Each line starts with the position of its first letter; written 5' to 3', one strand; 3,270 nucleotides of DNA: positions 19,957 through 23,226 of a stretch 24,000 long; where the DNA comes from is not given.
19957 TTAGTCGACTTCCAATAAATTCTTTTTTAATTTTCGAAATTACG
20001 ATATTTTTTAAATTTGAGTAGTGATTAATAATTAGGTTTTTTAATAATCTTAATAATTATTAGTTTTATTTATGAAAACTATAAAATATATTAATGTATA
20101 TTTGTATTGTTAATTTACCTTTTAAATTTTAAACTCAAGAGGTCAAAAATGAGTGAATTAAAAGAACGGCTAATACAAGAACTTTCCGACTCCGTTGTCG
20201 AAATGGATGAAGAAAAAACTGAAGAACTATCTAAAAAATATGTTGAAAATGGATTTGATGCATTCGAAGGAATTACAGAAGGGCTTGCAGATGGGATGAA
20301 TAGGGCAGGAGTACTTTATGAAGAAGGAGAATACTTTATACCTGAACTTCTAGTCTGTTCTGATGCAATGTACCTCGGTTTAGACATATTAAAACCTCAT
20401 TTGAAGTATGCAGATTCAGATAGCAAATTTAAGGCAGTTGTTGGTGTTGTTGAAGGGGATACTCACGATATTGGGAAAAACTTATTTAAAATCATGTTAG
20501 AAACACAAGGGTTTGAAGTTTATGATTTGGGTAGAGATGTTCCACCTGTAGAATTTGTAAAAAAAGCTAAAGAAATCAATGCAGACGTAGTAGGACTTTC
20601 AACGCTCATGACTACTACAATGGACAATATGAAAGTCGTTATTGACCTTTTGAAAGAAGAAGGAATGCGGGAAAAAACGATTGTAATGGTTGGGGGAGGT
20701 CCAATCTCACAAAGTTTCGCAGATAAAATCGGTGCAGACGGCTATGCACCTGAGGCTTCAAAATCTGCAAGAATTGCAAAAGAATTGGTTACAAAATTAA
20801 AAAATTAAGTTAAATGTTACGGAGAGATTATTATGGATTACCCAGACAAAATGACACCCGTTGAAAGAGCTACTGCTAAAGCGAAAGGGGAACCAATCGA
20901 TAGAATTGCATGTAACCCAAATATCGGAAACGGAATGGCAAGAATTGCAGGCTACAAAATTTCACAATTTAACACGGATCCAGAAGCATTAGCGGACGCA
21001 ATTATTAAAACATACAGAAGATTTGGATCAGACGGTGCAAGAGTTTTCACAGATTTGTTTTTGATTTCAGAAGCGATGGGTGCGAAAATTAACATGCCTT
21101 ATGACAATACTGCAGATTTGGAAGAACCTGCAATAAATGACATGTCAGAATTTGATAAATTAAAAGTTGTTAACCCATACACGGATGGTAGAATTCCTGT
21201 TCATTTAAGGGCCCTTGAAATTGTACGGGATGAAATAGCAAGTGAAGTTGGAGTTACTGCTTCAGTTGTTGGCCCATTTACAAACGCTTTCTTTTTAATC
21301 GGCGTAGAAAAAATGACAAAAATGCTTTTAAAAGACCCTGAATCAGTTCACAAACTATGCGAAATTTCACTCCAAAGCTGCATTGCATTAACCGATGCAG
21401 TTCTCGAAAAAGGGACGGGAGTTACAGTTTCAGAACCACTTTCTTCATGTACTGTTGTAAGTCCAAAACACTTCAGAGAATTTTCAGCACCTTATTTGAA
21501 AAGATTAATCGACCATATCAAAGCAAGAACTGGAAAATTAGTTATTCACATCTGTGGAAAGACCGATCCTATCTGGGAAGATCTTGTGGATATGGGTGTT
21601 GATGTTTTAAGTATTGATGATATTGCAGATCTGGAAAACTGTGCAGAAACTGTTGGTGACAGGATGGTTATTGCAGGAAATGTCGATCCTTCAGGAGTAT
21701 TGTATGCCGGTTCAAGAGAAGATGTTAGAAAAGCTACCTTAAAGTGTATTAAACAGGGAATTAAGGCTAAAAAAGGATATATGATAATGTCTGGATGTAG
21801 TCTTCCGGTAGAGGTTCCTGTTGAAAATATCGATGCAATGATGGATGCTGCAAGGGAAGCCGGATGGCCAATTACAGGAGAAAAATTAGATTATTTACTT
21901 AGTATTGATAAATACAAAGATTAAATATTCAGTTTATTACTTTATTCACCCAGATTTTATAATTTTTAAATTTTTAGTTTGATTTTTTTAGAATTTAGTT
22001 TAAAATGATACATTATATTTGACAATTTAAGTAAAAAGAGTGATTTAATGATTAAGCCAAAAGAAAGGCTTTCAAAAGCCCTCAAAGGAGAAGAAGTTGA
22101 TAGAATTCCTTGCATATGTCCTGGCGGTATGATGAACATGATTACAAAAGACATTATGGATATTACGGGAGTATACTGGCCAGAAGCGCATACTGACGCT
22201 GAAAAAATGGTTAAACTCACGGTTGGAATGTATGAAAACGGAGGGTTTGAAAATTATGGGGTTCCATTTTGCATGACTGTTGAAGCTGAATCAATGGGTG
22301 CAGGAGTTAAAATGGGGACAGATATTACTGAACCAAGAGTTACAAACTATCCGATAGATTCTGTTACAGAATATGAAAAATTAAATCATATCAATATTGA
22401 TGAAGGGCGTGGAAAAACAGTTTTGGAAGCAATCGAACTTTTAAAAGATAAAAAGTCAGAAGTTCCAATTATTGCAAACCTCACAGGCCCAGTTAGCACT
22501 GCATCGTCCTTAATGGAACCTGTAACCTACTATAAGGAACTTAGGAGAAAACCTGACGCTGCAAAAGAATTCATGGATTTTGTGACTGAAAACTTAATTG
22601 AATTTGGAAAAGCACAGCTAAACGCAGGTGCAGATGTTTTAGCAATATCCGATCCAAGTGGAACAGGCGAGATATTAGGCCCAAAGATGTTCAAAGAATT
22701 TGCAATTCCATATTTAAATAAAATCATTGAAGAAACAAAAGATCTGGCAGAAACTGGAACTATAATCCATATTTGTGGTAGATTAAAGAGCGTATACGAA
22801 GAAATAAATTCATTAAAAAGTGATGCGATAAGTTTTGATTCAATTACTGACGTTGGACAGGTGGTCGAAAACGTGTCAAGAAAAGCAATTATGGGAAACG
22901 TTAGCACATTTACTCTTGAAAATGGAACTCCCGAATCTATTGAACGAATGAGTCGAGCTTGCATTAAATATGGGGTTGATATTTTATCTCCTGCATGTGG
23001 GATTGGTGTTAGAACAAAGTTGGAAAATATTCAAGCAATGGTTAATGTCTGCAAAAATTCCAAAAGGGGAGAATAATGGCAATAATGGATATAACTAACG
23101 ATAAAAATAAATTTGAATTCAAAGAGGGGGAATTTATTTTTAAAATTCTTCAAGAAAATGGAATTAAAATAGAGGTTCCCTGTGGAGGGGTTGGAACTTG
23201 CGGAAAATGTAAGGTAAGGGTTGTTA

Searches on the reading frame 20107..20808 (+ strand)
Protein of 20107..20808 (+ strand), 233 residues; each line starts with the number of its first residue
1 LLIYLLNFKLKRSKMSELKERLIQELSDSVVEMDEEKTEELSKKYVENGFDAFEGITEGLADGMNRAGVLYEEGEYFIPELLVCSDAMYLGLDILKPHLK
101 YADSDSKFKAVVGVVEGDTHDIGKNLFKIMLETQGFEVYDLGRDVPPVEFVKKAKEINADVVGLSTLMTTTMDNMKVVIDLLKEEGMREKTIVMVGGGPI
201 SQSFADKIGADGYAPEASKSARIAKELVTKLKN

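Call 7: search_protein_families(library=pfam, proteins=[window:20107-20808:+])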
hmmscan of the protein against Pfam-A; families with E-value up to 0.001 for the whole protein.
window:20107-20808:+ (233 aa): 2 families
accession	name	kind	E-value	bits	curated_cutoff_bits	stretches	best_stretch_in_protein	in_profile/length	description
PF02310.24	B12-binding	-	2.4e-27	95.6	32.1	1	109-218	2-117/121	B12 binding domain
PF02607.22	B12-binding_2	-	3.9e-20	72.3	23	1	22-96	1-74/74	B12 binding domain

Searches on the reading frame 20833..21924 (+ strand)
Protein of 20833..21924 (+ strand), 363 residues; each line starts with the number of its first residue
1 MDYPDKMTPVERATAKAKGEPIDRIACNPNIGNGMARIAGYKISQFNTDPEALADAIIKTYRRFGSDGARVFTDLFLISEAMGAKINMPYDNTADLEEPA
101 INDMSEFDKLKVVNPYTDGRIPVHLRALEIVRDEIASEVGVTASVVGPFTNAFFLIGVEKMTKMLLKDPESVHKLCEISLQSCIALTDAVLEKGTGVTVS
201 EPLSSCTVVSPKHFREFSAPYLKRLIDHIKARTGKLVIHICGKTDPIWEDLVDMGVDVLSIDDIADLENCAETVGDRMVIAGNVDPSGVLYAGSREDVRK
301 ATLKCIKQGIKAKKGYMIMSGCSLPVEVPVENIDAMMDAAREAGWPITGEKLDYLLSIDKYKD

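Call 7: search_protein_families(library=pfam, proteins=[window:20833-21924:+])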
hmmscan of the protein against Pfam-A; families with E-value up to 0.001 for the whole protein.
window:20833-21924:+ (363 aa): 1 family
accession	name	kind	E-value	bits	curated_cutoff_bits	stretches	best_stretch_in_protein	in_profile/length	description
PF01208.23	URO-D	-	5.8e-90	302.2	23.9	1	9-342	2-345/346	Uroporphyrinogen decarboxylase (URO-D)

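Call 18: find_encoding_contigs(protein=window:20833-21924:+, flank=10000, max_places=6)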
Protein window:20833-21924:+ (363 aa): 4 contigs read that carry it; 4 places shown.
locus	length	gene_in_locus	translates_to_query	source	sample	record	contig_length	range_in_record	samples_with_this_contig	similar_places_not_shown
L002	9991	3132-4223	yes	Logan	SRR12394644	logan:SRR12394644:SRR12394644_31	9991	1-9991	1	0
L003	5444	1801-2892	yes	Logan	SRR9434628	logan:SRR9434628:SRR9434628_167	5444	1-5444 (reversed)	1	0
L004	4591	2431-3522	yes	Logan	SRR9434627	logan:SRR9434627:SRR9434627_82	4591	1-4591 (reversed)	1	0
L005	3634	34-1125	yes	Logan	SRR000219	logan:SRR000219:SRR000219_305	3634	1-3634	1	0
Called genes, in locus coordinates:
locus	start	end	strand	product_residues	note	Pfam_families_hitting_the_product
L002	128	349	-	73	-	PF02229:PC4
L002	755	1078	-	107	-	-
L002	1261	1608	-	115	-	-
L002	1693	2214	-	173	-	-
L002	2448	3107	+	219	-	PF02607:B12-binding_2, PF02310:B12-binding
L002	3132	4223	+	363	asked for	PF01208:URO-D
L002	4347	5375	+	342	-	PF01208:URO-D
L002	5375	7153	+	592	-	PF00111:Fer2, PF17651:Raco_middle, PF14574:RACo_C_ter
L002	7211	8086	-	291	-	PF01208:URO-D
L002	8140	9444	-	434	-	PF07690:MFS_1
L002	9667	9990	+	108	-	?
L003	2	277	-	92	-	?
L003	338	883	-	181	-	-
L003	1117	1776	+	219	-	PF02607:B12-binding_2, PF02310:B12-binding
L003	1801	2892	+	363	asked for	PF01208:URO-D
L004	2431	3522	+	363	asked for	PF01208:URO-D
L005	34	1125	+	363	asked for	PF01208:URO-D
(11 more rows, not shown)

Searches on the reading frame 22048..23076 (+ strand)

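Call 7: search_protein_families(library=pfam, proteins=[window:22048-23076:+])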
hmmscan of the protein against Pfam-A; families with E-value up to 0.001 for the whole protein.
window:22048-23076:+ (342 aa): 1 family
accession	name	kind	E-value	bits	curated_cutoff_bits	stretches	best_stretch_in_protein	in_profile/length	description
PF01208.23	URO-D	-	1.7e-93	313.9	23.9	1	4-337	2-345/346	Uroporphyrinogen decarboxylase (URO-D)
